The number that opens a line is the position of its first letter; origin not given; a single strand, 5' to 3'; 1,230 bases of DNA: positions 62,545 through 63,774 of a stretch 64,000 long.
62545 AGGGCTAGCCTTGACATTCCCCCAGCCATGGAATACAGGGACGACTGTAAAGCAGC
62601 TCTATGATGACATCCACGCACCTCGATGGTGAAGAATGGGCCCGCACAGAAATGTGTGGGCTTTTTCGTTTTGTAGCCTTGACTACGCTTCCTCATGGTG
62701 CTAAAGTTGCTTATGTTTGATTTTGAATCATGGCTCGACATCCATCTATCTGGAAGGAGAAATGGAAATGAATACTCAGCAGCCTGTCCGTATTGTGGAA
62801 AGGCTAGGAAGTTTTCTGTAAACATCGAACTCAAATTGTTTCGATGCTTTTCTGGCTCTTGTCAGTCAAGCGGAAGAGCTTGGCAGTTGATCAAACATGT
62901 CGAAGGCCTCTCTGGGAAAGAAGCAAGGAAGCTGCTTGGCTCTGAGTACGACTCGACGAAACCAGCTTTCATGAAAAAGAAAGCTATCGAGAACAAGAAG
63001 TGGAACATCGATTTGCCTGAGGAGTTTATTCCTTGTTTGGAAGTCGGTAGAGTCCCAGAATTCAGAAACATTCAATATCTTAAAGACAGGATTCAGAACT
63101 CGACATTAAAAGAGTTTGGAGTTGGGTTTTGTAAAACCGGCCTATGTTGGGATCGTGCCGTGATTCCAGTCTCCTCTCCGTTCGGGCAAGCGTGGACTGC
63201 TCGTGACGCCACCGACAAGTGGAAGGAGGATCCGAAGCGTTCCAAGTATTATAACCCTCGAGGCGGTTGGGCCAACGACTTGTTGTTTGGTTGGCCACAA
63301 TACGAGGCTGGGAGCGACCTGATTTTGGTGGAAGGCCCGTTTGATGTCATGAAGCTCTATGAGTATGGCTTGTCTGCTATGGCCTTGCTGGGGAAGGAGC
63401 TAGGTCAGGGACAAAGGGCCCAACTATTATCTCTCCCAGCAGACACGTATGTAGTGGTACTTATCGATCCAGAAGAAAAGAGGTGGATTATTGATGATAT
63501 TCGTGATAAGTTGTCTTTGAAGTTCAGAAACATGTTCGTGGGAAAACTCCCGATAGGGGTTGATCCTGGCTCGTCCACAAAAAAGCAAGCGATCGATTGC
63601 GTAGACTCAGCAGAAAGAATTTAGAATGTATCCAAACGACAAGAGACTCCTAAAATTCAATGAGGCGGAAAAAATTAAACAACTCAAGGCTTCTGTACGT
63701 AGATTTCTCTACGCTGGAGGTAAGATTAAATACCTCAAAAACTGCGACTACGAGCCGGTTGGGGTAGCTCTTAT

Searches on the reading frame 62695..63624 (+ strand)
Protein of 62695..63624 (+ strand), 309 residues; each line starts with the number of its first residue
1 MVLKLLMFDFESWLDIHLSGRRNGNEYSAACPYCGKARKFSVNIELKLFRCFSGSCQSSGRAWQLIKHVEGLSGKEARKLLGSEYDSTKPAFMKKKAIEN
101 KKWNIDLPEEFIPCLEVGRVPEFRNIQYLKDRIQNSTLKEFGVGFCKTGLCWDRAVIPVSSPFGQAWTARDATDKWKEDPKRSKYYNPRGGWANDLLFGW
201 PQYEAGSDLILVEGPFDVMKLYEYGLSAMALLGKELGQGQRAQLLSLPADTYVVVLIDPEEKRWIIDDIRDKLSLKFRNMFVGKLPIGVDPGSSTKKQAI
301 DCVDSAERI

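Call 93: find_encoding_contigs(protein=window:62695-63624:+, flank=10000, max_places=2)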
Protein window:62695-63624:+ (309 aa): no gene with exactly this product is on record in the collection.
